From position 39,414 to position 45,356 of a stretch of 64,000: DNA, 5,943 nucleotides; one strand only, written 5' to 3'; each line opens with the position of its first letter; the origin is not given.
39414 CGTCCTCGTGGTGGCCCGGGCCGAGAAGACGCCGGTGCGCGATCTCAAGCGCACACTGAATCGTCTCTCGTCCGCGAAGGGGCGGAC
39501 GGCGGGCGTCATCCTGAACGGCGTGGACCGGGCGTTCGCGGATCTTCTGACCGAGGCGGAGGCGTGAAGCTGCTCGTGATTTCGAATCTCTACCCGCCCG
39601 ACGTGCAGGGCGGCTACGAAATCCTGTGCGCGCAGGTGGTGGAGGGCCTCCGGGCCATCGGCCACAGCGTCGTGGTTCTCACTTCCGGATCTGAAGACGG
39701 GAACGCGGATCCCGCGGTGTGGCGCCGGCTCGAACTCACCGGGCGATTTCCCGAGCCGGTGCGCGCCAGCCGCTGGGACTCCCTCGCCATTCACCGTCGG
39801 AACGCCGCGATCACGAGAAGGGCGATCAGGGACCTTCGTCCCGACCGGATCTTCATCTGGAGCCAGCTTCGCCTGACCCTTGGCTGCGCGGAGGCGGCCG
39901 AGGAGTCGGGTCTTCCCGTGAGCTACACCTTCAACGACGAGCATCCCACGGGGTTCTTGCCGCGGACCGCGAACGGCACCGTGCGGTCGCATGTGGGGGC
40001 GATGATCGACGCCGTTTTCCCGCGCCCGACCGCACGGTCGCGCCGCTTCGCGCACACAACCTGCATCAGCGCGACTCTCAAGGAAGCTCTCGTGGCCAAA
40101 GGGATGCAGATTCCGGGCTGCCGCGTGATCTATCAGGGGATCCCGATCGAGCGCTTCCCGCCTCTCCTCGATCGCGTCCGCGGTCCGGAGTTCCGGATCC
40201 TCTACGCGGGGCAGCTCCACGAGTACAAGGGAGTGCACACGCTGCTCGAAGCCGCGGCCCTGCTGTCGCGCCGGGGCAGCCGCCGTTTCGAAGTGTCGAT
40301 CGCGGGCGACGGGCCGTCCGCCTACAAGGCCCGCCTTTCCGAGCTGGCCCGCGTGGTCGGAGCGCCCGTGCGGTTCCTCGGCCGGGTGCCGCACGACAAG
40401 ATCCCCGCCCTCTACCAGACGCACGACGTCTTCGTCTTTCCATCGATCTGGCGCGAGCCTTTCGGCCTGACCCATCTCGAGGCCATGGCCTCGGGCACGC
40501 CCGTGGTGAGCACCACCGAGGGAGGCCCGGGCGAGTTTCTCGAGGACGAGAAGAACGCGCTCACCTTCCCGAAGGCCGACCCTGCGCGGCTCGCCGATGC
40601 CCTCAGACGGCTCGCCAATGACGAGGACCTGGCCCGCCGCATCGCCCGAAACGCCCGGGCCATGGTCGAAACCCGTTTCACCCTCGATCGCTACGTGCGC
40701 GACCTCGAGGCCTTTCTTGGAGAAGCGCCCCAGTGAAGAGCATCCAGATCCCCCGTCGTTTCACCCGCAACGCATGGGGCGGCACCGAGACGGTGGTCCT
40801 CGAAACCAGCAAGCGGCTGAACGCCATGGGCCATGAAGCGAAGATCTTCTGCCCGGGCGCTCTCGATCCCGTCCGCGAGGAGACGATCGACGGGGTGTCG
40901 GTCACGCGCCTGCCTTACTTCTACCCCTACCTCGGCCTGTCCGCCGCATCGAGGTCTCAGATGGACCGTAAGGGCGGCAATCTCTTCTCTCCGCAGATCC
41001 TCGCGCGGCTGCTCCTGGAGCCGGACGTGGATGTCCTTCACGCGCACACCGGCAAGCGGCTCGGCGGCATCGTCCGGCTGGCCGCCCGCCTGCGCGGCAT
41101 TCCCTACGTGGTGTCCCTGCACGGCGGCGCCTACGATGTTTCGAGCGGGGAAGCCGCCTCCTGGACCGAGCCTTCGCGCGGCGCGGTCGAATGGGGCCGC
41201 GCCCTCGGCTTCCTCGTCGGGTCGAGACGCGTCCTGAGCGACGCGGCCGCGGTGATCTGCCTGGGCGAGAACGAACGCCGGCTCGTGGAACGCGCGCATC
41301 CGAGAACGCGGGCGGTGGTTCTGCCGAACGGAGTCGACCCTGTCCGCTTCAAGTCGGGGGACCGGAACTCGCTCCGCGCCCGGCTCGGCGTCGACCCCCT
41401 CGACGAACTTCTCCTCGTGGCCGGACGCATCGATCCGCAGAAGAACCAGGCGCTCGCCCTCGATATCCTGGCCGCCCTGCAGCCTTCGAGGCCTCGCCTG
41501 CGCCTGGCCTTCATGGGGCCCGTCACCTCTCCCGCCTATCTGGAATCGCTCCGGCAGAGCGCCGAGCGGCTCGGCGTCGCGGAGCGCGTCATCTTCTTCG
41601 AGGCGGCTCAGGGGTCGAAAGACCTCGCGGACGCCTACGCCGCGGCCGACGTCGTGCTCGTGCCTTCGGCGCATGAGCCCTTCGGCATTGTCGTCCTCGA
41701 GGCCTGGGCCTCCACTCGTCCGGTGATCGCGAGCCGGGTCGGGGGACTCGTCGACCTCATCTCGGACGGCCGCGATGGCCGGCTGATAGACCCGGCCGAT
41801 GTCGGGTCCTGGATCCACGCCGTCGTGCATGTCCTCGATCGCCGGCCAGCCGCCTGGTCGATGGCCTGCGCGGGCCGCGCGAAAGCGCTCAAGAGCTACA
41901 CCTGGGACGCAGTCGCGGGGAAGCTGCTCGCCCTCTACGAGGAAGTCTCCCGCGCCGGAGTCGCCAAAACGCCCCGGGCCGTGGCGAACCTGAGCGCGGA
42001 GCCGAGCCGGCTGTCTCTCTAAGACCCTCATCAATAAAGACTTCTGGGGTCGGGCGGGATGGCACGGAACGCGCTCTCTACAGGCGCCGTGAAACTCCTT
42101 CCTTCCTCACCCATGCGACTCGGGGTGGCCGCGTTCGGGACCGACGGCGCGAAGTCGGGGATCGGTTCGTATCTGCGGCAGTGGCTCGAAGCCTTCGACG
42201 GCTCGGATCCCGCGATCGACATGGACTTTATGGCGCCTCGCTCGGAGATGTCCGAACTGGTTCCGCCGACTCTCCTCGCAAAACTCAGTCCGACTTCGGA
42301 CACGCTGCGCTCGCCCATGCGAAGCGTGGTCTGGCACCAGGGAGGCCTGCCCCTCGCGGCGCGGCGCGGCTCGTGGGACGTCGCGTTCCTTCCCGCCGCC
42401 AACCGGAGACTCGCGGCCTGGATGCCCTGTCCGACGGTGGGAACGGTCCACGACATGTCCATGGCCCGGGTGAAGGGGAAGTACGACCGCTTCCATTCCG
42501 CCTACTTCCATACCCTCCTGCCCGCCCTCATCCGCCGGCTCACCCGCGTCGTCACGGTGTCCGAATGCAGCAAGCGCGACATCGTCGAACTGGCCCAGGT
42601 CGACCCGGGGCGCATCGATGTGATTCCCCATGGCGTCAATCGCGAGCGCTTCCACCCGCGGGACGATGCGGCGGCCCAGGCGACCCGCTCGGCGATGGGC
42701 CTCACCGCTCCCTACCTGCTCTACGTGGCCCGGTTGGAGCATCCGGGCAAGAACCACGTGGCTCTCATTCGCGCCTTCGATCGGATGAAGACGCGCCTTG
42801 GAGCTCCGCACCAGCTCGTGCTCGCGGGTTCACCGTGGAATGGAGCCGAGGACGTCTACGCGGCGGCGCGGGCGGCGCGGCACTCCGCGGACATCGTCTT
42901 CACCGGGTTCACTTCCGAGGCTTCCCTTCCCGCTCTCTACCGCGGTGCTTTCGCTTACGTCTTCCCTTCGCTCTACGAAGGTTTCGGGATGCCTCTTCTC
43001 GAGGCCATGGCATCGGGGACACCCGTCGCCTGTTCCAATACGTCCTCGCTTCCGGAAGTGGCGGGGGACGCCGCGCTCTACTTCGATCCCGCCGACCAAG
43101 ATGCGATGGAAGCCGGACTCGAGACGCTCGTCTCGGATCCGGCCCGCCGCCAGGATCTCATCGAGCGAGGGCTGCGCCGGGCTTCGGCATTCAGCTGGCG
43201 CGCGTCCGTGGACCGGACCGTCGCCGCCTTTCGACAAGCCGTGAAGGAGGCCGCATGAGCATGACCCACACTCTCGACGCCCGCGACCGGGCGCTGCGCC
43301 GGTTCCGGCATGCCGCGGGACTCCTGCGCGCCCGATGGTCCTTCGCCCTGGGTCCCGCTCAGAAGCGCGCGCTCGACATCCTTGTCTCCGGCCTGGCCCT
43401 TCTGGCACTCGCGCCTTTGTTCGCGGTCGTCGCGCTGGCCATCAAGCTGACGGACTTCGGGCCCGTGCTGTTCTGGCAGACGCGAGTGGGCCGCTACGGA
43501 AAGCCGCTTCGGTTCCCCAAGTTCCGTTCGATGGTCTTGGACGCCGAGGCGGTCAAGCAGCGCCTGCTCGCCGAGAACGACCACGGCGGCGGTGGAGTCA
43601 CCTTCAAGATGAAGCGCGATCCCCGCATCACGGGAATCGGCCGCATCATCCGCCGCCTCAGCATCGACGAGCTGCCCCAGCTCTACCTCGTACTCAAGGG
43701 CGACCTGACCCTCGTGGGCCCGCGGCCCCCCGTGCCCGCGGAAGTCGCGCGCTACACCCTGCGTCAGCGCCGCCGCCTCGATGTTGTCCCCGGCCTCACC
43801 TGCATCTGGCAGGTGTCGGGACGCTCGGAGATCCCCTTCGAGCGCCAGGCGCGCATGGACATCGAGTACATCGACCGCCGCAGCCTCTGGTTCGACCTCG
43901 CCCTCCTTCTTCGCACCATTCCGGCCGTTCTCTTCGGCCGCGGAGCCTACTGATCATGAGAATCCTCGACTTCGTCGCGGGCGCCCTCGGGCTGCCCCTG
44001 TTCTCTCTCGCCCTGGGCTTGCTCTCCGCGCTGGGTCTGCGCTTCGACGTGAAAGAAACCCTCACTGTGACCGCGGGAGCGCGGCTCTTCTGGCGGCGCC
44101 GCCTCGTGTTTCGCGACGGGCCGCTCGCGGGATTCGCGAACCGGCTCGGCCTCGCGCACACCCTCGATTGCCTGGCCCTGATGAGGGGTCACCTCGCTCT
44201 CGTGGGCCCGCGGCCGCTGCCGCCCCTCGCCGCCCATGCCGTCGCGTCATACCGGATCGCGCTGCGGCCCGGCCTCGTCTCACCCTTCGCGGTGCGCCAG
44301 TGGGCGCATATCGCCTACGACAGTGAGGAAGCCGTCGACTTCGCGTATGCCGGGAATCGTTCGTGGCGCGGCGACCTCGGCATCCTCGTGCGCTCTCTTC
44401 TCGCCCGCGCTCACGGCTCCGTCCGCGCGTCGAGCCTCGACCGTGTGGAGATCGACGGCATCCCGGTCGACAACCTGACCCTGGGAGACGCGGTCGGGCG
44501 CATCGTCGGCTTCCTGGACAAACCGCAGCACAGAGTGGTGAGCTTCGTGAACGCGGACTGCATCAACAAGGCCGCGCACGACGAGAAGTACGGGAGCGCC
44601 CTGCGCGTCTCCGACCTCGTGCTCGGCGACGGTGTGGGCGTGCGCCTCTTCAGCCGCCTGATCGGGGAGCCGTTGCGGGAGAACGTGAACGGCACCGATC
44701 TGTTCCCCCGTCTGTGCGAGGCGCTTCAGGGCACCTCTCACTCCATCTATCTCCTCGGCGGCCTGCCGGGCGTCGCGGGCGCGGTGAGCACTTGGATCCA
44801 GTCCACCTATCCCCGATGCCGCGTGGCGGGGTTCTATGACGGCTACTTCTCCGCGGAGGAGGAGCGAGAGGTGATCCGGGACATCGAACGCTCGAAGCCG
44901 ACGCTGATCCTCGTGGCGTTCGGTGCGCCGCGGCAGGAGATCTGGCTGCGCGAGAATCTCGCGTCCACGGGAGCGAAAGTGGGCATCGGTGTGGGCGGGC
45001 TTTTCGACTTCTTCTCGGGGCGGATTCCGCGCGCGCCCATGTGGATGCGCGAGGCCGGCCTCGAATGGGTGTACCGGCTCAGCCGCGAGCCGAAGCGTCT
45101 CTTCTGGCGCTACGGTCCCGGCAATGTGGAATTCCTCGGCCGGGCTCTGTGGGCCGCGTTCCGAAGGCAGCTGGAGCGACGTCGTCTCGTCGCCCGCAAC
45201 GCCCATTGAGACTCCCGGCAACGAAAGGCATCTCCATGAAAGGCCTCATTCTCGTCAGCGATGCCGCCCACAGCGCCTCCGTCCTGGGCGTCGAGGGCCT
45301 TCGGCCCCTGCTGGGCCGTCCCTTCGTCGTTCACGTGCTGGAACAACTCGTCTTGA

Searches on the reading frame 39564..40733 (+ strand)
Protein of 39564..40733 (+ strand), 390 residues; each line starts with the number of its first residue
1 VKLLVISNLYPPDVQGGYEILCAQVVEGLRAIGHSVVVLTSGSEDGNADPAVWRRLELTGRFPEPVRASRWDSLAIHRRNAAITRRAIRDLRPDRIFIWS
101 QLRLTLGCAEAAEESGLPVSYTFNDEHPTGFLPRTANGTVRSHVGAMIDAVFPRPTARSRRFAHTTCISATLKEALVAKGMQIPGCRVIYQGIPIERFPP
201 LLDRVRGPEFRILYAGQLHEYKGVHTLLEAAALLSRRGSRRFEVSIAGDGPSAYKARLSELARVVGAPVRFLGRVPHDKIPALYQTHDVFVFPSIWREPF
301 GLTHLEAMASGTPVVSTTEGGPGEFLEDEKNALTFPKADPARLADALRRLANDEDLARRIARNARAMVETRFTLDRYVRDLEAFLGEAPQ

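Call 5: search_protein_families(library=pfam, proteins=[window:39564-40733:+], max_evalue=0.01)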
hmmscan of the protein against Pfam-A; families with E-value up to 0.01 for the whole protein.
window:39564-40733:+ (390 aa): 6 families
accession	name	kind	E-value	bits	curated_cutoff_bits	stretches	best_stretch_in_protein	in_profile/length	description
PF00534.26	Glycos_transf_1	-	1.4e-39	135.8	26.4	1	209-366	15-171/172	Glycosyl transferases group 1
PF13692.12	Glyco_trans_1_4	-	4.2e-35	121.5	27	1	210-353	2-142/142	Glycosyl transferases group 1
PF20706.3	GT4-conflict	-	4.6e-15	55.9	26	1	206-380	194-384/385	Family 4 Glycosyltransferase in conflict systems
PF13524.12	Glyco_trans_1_2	-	5.2e-15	56.1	25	1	240-382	13-143/144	Glycosyl transferase-like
PF13439.12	Glyco_transf_4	-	7.6e-12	46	28.5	1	16-197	2-170/170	Glycosyltransferase Family 4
PF13579.12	Glyco_trans_4_4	-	9e-08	33.1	29.7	1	16-189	1-155/158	Glycosyl transferase 4-like domain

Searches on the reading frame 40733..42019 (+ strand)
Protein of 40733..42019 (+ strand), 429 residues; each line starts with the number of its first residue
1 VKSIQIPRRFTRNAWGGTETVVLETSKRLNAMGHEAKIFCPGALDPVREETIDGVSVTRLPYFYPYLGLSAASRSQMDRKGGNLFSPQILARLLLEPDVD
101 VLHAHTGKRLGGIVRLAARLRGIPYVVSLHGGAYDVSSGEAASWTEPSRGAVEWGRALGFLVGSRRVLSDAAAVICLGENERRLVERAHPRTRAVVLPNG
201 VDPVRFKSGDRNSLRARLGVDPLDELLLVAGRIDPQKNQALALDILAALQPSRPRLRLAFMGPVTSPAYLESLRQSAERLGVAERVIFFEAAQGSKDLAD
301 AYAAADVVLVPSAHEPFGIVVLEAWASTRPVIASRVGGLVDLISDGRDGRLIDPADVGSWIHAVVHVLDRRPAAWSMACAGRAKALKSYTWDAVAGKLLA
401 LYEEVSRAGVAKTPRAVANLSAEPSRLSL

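Call 5: search_protein_families(library=pfam, proteins=[window:40733-42019:+], max_evalue=0.01)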
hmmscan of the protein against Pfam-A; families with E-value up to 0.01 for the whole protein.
window:40733-42019:+ (429 aa): 7 families
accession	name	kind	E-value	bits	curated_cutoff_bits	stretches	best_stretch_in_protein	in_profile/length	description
PF00534.26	Glycos_transf_1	-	1.4e-28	100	26.4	1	211-374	2-162/172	Glycosyl transferases group 1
PF13692.12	Glyco_trans_1_4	-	5.8e-28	98.4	27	1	226-369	3-141/142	Glycosyl transferases group 1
PF13579.12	Glyco_trans_4_4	-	4.7e-26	92.5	29.7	1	16-200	1-158/158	Glycosyl transferase 4-like domain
PF13439.12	Glyco_transf_4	-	8.3e-23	81.7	28.5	1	15-204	1-169/170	Glycosyltransferase Family 4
PF20706.3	GT4-conflict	-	1.9e-15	57.2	26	1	165-398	141-385/385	Family 4 Glycosyltransferase in conflict systems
PF13477.12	Glyco_trans_4_2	-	9.1e-06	26.3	23.4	1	19-134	10-111/139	Glycosyl transferase 4-like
PF13524.12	Glyco_trans_1_2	-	1.4e-05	25.5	25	1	254-400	13-144/144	Glycosyl transferase-like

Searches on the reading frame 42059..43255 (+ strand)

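Call 6: search_protein_families(library=pfam, proteins=[window:42059-43255:+], max_evalue=0.01)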
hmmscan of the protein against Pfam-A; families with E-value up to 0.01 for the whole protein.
window:42059-43255:+ (399 aa): 5 families
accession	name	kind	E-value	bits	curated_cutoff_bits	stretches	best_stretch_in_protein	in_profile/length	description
PF00534.26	Glycos_transf_1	-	1.4e-31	109.8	26.4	1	216-371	14-169/172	Glycosyl transferases group 1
PF13692.12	Glyco_trans_1_4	-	1.9e-25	90.2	27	1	218-360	2-142/142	Glycosyl transferases group 1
PF13439.12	Glyco_transf_4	-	7.1e-14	52.6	28.5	1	108-197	75-170/170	Glycosyltransferase Family 4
PF20706.3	GT4-conflict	-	8.9e-13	48.4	26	1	198-340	177-324/385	Family 4 Glycosyltransferase in conflict systems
PF13524.12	Glyco_trans_1_2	-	1.7e-08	34.9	25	1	248-377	14-132/144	Glycosyl transferase-like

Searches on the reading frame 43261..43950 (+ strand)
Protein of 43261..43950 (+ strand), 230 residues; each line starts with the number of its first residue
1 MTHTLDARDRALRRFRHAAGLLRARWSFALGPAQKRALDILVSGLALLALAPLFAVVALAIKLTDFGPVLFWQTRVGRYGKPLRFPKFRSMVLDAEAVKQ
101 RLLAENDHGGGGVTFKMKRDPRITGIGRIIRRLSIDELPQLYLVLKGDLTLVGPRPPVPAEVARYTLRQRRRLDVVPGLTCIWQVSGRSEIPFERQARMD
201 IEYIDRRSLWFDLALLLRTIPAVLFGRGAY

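Call 59: find_homologous_proteins(query=window:43261-43950:+, max_evalue=1e-20)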
Query window:43261-43950:+ (230 aa): 7921 proteins with E <= 1e-20 among 8000 candidates; the best 120 are listed.
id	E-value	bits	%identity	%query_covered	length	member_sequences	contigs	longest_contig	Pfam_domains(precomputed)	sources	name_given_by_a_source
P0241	4.8e-146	502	100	100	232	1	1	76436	PF02397.23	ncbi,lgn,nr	ncbi:MAG: sugar transferase [Vicinamibacteria bacterium]|nr:sugar transferase [Vicinamibacteria bact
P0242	9.7e-141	485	98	99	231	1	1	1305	PF02397.23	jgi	jgi:lipopolysaccharide/colanic/teichoic acid biosynthesis glycosyltransferase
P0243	2.2e-140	484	97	100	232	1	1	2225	PF02397.23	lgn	-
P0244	7.3e-138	476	96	99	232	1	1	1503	PF02397.23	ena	-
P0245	3.8e-135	467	93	99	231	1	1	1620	PF02397.23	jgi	-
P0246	9.9e-129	446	89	100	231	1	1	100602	PF02397.23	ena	-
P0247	1.2e-128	446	89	99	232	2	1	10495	PF02397.23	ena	-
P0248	5.2e-123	427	85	100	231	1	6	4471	PF02397.23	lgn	-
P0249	4.3e-122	424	86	98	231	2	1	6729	PF02397.23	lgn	-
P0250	5.6e-120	417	83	99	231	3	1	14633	PF02397.23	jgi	-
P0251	1.2e-114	400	82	100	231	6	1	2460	PF02397.23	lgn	-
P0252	1.2e-111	390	81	98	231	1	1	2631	PF02397.23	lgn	-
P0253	1.4e-103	363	80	90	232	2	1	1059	PF02397.23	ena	-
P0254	1.4e-94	334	71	95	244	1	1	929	PF02397.23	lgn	-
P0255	7.7e-92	325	73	74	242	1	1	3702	PF02397.23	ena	-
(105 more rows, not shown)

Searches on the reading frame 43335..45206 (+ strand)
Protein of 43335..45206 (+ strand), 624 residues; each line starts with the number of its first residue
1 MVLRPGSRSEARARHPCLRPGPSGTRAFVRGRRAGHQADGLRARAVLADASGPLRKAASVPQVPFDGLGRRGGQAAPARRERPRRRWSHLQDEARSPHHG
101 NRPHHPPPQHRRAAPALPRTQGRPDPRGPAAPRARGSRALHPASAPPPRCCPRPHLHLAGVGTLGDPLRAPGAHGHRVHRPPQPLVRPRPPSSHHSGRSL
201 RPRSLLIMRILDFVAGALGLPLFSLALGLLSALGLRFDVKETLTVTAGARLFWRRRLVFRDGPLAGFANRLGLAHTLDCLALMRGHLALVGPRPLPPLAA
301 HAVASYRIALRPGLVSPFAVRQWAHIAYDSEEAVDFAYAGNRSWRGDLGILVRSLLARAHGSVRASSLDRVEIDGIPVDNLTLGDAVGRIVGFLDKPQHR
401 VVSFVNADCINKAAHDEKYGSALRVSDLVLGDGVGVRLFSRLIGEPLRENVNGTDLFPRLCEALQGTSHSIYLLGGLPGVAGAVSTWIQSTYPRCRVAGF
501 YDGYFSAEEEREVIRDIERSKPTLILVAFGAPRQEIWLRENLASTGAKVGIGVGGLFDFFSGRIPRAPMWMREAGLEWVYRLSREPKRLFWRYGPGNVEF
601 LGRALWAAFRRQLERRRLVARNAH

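Call 6: search_protein_families(library=pfam, proteins=[window:43335-45206:+], max_evalue=0.01)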
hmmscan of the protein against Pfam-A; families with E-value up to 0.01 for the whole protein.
window:43335-45206:+ (624 aa): 2 families
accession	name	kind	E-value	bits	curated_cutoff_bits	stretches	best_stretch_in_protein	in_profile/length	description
PF03808.19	Glyco_tran_WecG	-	7.8e-60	201.9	27.4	1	426-593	1-168/168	Glycosyl transferase WecG/TagA/CpsF family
PF02397.22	Bac_transf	-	3.8e-08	33.5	27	1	281-355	96-174/179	Bacterial sugar transferase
